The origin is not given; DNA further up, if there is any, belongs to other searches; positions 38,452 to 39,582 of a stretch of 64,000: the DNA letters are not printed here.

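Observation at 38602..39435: CarB fused in frame to a DapF-like domain that lacks the first catalytic cysteine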

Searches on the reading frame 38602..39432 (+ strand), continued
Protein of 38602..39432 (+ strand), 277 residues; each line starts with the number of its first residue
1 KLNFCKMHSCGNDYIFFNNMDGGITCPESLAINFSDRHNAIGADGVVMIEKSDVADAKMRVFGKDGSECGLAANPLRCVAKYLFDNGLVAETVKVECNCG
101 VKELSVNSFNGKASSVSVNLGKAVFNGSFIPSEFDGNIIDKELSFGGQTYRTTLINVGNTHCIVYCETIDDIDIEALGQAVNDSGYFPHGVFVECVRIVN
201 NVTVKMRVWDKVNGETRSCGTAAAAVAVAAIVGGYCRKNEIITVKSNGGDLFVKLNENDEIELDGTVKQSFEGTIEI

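Call 28: find_encoding_contigs(protein=P0094, flank=8000, max_places=3)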
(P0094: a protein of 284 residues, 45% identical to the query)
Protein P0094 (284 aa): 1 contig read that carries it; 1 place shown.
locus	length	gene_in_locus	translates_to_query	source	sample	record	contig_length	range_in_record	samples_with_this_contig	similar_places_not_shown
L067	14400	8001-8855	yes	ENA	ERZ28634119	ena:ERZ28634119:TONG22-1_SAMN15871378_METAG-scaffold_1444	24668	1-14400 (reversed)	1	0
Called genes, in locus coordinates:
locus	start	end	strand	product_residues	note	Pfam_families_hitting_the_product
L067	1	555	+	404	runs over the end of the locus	PF01960:ArgJ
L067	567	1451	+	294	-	PF00696:AA_kinase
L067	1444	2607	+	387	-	PF00202:Aminotran_3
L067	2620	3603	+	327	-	PF02729:OTCace_N, PF00185:OTCace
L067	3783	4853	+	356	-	PF00988:CPSase_sm_chain, PF00117:GATase, PF07722:Peptidase_C26 (faint)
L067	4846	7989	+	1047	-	-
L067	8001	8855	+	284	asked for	PF01678:DAP_epimerase, PF05544:Pro_racemase (faint), PF01678:DAP_epimerase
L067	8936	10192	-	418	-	PF09903:DUF2130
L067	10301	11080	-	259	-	PF01261:AP_endonuc_2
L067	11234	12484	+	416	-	PF07005:SBD_N, PF17042:NBD_C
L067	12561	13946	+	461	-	PF01554:MatE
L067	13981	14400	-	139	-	?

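Call 29: find_encoding_contigs(protein=P0098, flank=8000, max_places=2)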
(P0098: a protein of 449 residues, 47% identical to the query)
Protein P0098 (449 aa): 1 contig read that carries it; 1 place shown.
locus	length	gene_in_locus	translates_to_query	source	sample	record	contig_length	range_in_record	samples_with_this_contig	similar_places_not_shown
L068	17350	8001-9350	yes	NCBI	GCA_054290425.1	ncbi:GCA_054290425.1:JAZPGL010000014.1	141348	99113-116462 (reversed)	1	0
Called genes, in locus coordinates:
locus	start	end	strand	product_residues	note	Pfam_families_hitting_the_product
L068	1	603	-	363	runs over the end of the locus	PF02311:AraC_binding, PF07883:Cupin_2, PF00165:HTH_AraC (weak), PF12833:HTH_18, PF00165:HTH_AraC (weak)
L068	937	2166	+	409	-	PF00764:Arginosuc_synth, PF20979:Arginosuc_syn_C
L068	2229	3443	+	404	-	PF01960:ArgJ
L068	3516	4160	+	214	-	PF00300:His_Phos_1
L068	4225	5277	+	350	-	PF00988:CPSase_sm_chain, PF00117:GATase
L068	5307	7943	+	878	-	PF25596:CPSase_L_D1, PF02786:CPSase_L_D2, PF02787:CPSase_L_D3, PF25596:CPSase_L_D1, PF02655:ATP-grasp_3, PF02222:ATP-grasp (weak), PF02786:CPSase_L_D2, PF07478:Dala_Dala_lig_C (weak), +3 more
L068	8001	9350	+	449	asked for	PF02142:MGS, PF01678:DAP_epimerase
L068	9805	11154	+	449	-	PF08245:Mur_ligase_M, PF02875:Mur_ligase_C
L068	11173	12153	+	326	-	PF13280:WYL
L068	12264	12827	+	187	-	PF01520:Amidase_3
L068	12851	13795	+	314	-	PF20511:PMI_typeI_cat, PF21621:MPI_cupin_dom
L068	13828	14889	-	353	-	PF03054:tRNA_Me_trans, PF20259:tRNA_Me_trans_M, PF20258:tRNA_Me_trans_C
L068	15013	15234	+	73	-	PF07866:DUF1653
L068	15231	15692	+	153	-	PF02664:LuxS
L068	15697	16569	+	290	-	PF02219:MTHFR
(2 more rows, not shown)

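Call 30: find_encoding_contigs(protein=P0115, flank=8000, max_places=3)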
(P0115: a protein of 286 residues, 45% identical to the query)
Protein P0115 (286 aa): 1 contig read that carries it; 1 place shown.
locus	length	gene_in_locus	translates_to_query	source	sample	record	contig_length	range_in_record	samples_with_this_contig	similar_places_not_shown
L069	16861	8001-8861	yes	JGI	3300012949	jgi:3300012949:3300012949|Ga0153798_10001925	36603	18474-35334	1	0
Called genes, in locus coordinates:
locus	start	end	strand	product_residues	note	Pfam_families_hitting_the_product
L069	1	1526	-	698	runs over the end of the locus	PF12437:GSIII_N, PF00120:Gln-synt_C, PF18318:Gln-synt_C-ter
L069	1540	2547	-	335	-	PF03590:AsnA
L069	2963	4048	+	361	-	PF00310:GATase_2, PF13522:GATase_6 (weak), PF13537:GATase_7 (faint)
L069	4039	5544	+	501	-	PF13237:Fer4_10 (weak), PF14697:Fer4_21 (weak), PF12838:Fer4_7 (weak), PF13187:Fer4_9 (weak), PF01645:Glu_synthase, PF00478:IMPDH (weak), PF04898:Glu_syn_central, PF01070:FMN_dh (weak), +1 more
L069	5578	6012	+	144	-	PF00037:Fer4 (faint), PF12838:Fer4_7 (faint), PF13484:Fer4_16 (faint), PF13187:Fer4_9 (faint), PF13247:Fer4_11, PF12837:Fer4_6 (weak)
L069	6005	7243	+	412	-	PF07992:Pyr_redox_2, PF13738:Pyr_redox_3 (faint), PF00070:Pyr_redox, PF18267:Rubredoxin_C (weak)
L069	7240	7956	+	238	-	PF01493:GXGXG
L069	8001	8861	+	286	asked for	PF01678:DAP_epimerase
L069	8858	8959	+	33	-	-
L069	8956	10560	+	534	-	PF01656:CbiA (weak), PF06418:CTP_synth_N, PF00117:GATase, PF07722:Peptidase_C26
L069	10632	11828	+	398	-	PF00155:Aminotran_1_2, PF04864:Alliinase_C (faint)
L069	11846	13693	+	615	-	PF13522:GATase_6, PF13537:GATase_7, PF00733:Asn_synthase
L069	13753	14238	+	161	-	PF05154:TM2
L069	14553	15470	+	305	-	PF01987:AIM24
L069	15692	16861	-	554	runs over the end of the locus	PF03553:Na_H_antiporter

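Call 31: find_encoding_contigs(protein=P0084, flank=8000, max_places=3)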
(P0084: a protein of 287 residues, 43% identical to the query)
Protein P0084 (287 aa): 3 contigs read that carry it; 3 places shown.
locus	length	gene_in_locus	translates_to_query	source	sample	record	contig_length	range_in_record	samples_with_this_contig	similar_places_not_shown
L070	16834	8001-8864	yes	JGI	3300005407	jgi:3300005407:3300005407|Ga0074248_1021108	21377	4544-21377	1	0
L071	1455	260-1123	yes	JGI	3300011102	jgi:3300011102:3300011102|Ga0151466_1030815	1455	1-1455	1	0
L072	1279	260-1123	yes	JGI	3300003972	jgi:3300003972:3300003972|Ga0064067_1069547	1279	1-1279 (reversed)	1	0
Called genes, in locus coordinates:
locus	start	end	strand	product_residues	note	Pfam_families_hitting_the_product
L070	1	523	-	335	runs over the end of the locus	PF03590:AsnA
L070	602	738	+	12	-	-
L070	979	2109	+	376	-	PF00310:GATase_2, PF13522:GATase_6 (weak)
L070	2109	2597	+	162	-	PF12797:Fer4_2 (faint), PF13237:Fer4_10 (weak), PF14697:Fer4_21 (weak), PF12838:Fer4_7, PF13187:Fer4_9 (weak), PF00037:Fer4 (weak), PF13484:Fer4_16 (weak), PF04898:Glu_syn_central (weak), +1 more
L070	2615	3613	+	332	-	PF01645:Glu_synthase, PF00478:IMPDH, PF04898:Glu_syn_central, PF01070:FMN_dh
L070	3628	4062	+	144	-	PF12797:Fer4_2 (faint), PF13187:Fer4_9 (faint), PF13247:Fer4_11, PF12838:Fer4_7 (weak), PF00037:Fer4 (weak), PF12837:Fer4_6 (weak)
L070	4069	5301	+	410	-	PF07992:Pyr_redox_2, PF00070:Pyr_redox, PF18267:Rubredoxin_C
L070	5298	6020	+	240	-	PF01493:GXGXG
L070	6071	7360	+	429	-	PF03951:Gln-synt_N, PF00120:Gln-synt_C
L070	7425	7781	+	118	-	-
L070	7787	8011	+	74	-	PF03861:ANTAR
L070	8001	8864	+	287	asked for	PF01678:DAP_epimerase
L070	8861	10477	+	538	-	PF06418:CTP_synth_N, PF00117:GATase, PF07722:Peptidase_C26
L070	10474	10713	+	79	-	-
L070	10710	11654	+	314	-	PF00155:Aminotran_1_2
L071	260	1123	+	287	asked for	PF01678:DAP_epimerase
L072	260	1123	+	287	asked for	PF01678:DAP_epimerase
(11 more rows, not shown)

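Call 32: find_encoding_contigs(protein=P0068, flank=8000, max_places=3)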
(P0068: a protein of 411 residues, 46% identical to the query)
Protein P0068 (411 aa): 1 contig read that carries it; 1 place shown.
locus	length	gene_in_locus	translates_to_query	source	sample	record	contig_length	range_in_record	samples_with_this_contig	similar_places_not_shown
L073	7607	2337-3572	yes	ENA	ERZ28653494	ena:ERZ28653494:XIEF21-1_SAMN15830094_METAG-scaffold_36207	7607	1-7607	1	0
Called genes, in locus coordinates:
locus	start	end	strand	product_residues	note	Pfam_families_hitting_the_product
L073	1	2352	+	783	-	?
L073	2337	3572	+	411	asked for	PF02142:MGS, PF01678:DAP_epimerase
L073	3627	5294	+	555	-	PF01268:FTHFS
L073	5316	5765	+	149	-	PF02367:TsaE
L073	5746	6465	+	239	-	PF00814:TsaD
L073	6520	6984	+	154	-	PF02502:LacAB_rpiB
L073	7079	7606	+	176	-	?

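Call 38: search_protein_representatives(protein=window:38602-39432:+)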
Query: 277 residues. Proteins with E-value up to 0.001 (for the whole library): 15224; up to 1e-10: 7938; up to 1e-30: 727. The best 150 are listed.
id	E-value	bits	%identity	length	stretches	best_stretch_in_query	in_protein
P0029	6.4e-98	343.5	66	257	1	10-277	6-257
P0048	3.7e-88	311.5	56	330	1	1-277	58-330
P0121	2.3e-71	256.5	44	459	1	2-275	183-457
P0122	3.6e-67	242.7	64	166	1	113-277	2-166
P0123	9.8e-67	241.3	44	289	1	3-276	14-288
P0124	2.7e-65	236.6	40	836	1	1-277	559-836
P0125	4.9e-65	235.7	47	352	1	7-238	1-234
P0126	2.1e-64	233.6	42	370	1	4-277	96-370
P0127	2.1e-63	230.3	43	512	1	2-275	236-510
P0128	1.9e-62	227.2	40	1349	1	1-277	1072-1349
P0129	1.7e-56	207.7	44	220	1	1-216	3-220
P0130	2.3e-56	207.2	40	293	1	2-273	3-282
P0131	2.4e-55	203.9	41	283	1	1-276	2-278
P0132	2.6e-54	200.5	39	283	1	1-275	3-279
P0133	2.2e-53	197.5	37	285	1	2-277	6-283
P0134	2.8e-53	197.1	36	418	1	1-277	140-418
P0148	6.9e-51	189.3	39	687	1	3-277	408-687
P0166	1.0e-47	178.9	37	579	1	1-275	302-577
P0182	2.8e-46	174.2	41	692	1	2-277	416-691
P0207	2.0e-44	168.1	35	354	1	2-274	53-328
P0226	1.7e-43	165.1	41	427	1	2-273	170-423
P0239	8.8e-43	162.7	35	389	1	2-276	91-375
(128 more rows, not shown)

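Call 51: search_protein_families(library=pfam, proteins=[P0128, P0124, P0148, P0182, P0134, P0226, P0239, P0207, P0166, P0127], max_evalue=0.0001)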
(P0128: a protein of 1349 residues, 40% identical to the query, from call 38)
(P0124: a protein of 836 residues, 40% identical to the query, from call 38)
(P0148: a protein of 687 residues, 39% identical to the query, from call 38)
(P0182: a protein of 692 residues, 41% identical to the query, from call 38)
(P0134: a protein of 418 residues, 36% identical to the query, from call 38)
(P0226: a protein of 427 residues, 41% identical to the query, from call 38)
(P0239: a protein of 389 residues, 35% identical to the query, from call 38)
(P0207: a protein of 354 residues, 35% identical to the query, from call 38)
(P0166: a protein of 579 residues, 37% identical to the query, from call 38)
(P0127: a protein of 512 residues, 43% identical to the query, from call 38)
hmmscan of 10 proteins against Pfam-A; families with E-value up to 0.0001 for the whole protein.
P0128 (1349 aa): 12 families
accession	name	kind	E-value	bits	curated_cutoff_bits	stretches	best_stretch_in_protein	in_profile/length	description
PF02786.22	CPSase_L_D2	-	3.5e-115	383.3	19.8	2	128-333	1-210/211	Carbamoyl-phosphate synthase L chain, ATP binding domain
PF25596.1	CPSase_L_D1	-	2.1e-96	318.3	27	2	7-125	2-118/118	Carbamoyl phosphate synthase preATP-grasp domain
PF01678.24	DAP_epimerase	-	3.5e-60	201.9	34.7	2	1227-1341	2-120/121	Diaminopimelate epimerase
PF02787.25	CPSase_L_D3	-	1.2e-23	83.3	26.6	1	425-498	4-79/80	Carbamoyl-phosphate synthetase large chain, oligomerisation domain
PF02142.27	MGS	-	5.1e-19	68.6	24.1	1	950-1037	1-94/94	MGS-like domain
PF07478.18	Dala_Dala_lig_C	-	6.7e-15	55.6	24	1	154-301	27-174/204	D-ala D-ala ligase C-terminus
PF02222.28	ATP-grasp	-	2.6e-11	43.9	27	0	674-838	2-163/179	ATP-grasp domain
PF15632.11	ATPgrasp_Ter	-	4.6e-11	43.1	29.1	1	741-864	3-111/131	ATP-grasp in the biosynthetic pathway with Ter operon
PF02655.19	ATP-grasp_3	-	5.3e-10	40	23.2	1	675-838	11-157/160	ATP-grasp domain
PF01071.24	GARS_A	-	6.2e-09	36.4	27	1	673-837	8-188/194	Phosphoribosylglycinamide synthetase, ATP-grasp (A) domain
PF05544.16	Pro_racemase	-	1.7e-06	27.8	27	1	1117-1226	56-170/325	Proline racemase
PF13549.11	ATP-grasp_5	-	6.8e-05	22.8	27.6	0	134-171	17-57/221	ATP-grasp domain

P0124 (836 aa): 11 families
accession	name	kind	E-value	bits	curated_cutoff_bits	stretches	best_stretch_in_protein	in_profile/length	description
PF01678.24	DAP_epimerase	-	7.4e-64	213.7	34.7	2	714-829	2-121/121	Diaminopimelate epimerase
PF25596.1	CPSase_L_D1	-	2e-47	160.3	27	1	42-153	2-117/118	Carbamoyl phosphate synthase preATP-grasp domain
PF02786.22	CPSase_L_D2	-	3e-35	122.1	19.8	1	157-357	1-209/211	Carbamoyl-phosphate synthase L chain, ATP binding domain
PF02142.27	MGS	-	8.6e-18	64.7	24.1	1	436-524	1-94/94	MGS-like domain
PF15632.11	ATPgrasp_Ter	-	4.6e-08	33.3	29.1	1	231-354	3-111/131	ATP-grasp in the biosynthetic pathway with Ter operon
PF02655.19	ATP-grasp_3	-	9.2e-08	32.8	23.2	1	165-328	11-157/160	ATP-grasp domain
PF07478.18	Dala_Dala_lig_C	-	5.7e-07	29.7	24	1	180-326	24-174/204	D-ala D-ala ligase C-terminus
PF01071.24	GARS_A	-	7.9e-07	29.5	27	1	164-297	9-153/194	Phosphoribosylglycinamide synthetase, ATP-grasp (A) domain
PF02222.28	ATP-grasp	-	9.9e-07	29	27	1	164-328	2-163/179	ATP-grasp domain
PF02567.21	PhzC-PhzF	-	1.2e-05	25.4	27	1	606-831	43-280/281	Phenazine biosynthesis-like protein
PF05544.16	Pro_racemase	-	2.7e-05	23.9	27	1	604-700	56-157/325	Proline racemase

P0148 (687 aa): 2 families
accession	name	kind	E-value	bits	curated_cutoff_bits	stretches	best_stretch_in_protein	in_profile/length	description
PF01678.24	DAP_epimerase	-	2.6e-70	234.5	34.7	2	566-678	2-119/121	Diaminopimelate epimerase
PF02567.21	PhzC-PhzF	-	1.3e-05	25.2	27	1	456-537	47-126/281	Phenazine biosynthesis-like protein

P0182 (692 aa): 2 families
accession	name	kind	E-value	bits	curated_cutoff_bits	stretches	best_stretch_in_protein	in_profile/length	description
PF01678.24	DAP_epimerase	-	2e-49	167.1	34.7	2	418-543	1-121/121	Diaminopimelate epimerase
PF02786.22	CPSase_L_D2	-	2.4e-13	50.5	19.8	1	122-226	97-210/211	Carbamoyl-phosphate synthase L chain, ATP binding domain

P0134 (418 aa): 2 families
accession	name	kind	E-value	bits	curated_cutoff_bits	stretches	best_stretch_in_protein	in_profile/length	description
PF01678.24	DAP_epimerase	-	2.1e-49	167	34.7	2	143-264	1-119/121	Diaminopimelate epimerase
PF02142.27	MGS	-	2.3e-17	63.3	24.1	1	18-105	1-94/94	MGS-like domain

P0226 (427 aa): 6 families
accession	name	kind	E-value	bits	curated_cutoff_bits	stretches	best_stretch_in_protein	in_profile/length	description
PF01678.24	DAP_epimerase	-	1.6e-55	186.8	34.7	2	172-292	1-119/121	Diaminopimelate epimerase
PF13420.13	Acetyltransf_4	-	6.5e-23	81.9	24.3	1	3-155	1-154/155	Acetyltransferase (GNAT) domain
PF00583.31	Acetyltransf_1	-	6.7e-13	49.4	20.7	1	36-135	18-116/116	Acetyltransferase (GNAT) family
PF13673.13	Acetyltransf_10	-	5.3e-08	33.3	23.6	1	36-140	19-112/128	Acetyltransferase (GNAT) domain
PF13508.13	Acetyltransf_7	-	6.6e-08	33.3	27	1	51-136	4-83/84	Acetyltransferase (GNAT) domain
PF13302.13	Acetyltransf_3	-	6.7e-07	30.5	25.4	1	2-136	3-138/138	Acetyltransferase (GNAT) domain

P0239 (389 aa): 3 families
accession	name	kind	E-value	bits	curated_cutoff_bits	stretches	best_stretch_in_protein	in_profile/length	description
PF01678.24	DAP_epimerase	-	2.9e-68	227.9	34.7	2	254-369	2-121/121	Diaminopimelate epimerase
PF05544.16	Pro_racemase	-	2e-06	27.5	27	1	150-219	62-136/325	Proline racemase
PF02567.21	PhzC-PhzF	-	2.9e-06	27.4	27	1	138-273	36-168/281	Phenazine biosynthesis-like protein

P0207 (354 aa): 2 families
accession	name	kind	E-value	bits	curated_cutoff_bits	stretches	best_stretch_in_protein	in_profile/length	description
PF01678.24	DAP_epimerase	-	3.1e-63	211.7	34.7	2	210-324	2-121/121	Diaminopimelate epimerase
PF05544.16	Pro_racemase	-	1.7e-05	24.5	27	0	107-175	66-136/325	Proline racemase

P0166 (579 aa): 4 families
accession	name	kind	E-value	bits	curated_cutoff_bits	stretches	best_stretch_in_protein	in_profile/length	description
PF01678.24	DAP_epimerase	-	2.9e-52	176.3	34.7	2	458-570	2-119/121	Diaminopimelate epimerase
PF02786.22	CPSase_L_D2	-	2.6e-13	50.4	19.8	1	9-98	119-210/211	Carbamoyl-phosphate synthase L chain, ATP binding domain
PF02142.27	MGS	-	8.6e-12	45.5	24.1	1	181-267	2-94/94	MGS-like domain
PF15632.11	ATPgrasp_Ter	-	1.4e-05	25.3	29.1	1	29-95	47-112/131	ATP-grasp in the biosynthetic pathway with Ter operon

P0127 (512 aa): 2 families
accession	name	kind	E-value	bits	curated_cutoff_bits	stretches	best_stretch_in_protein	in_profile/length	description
PF01678.24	DAP_epimerase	-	3.1e-56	189.1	34.7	2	390-504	2-120/121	Diaminopimelate epimerase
PF02729.26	OTCace_N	-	1.4e-36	126.2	29.9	1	7-129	1-129/148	Aspartate/ornithine carbamoyltransferase, carbamoyl-P binding domain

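Call 62: find_encoding_contigs(protein=P0112, flank=7000, max_places=3)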
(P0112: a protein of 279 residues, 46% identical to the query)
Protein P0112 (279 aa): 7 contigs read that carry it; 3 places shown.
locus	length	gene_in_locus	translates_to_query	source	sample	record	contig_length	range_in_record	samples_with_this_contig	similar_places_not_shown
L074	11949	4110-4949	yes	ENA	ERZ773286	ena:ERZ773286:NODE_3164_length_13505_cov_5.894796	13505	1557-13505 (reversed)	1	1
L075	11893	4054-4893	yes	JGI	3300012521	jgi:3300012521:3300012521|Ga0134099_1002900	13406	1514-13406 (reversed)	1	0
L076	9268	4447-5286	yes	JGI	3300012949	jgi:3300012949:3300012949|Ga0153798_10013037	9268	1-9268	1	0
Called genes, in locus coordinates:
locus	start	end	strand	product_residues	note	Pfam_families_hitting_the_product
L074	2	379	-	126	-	?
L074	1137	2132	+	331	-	PF00005:ABC_tran, PF13304:AAA_21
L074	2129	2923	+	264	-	PF06182:ABC2_membrane_6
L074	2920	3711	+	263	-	PF06182:ABC2_membrane_6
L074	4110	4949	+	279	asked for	PF01678:DAP_epimerase, PF02567:PhzC-PhzF (weak), PF01678:DAP_epimerase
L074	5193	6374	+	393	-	PF00155:Aminotran_1_2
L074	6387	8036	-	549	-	PF05524:PEP-utilisers_N, PF00391:PEP-utilizers, PF02896:PEP-utilizers_C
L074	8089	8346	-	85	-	PF00381:PTS-HPr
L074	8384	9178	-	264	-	PF00702:Hydrolase (faint), PF05116:S6PP (faint), PF08282:Hydrolase_3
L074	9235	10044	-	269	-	PF03437:BtpA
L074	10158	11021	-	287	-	PF03613:EIID-AGA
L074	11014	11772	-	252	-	PF03609:EII-Sor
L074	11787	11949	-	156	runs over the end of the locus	PF03830:PTSIIB_sorb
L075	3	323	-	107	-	?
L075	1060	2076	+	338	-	PF00005:ABC_tran, PF13304:AAA_21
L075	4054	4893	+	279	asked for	PF01678:DAP_epimerase, PF02567:PhzC-PhzF (weak), PF01678:DAP_epimerase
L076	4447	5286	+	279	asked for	PF01678:DAP_epimerase, PF02567:PhzC-PhzF (weak), PF01678:DAP_epimerase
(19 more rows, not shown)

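Call 63: find_encoding_contigs(protein=P0022, flank=10000, max_places=2)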
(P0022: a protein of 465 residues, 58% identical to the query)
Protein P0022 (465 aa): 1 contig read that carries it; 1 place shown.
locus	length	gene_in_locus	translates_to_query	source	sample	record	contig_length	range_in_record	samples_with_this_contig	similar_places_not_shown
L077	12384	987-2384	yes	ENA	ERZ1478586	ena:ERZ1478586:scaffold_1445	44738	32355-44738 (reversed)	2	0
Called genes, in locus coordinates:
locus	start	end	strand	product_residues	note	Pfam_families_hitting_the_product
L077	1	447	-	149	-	?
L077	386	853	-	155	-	-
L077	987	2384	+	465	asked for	PF02142:MGS, PF01678:DAP_epimerase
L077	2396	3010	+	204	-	PF19601:DUF6106 (faint)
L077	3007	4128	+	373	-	PF00266:Aminotran_5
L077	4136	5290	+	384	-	PF22025:ThiI_fer, PF02926:THUMP, PF02568:ThiI, PF06508:QueC (weak)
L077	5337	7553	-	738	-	PF00912:Transgly, PF00905:Transpeptidase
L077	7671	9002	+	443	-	PF00919:UPF0004, PF04055:Radical_SAM, PF01938:TRAM (weak)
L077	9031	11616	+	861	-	PF01624:MutS_I, PF05188:MutS_II, PF05192:MutS_III, PF05190:MutS_IV, PF00488:MutS_V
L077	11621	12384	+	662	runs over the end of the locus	PF02518:HATPase_c, PF13589:HATPase_c_3, PF01119:DNA_mis_repair, PF08676:MutL_C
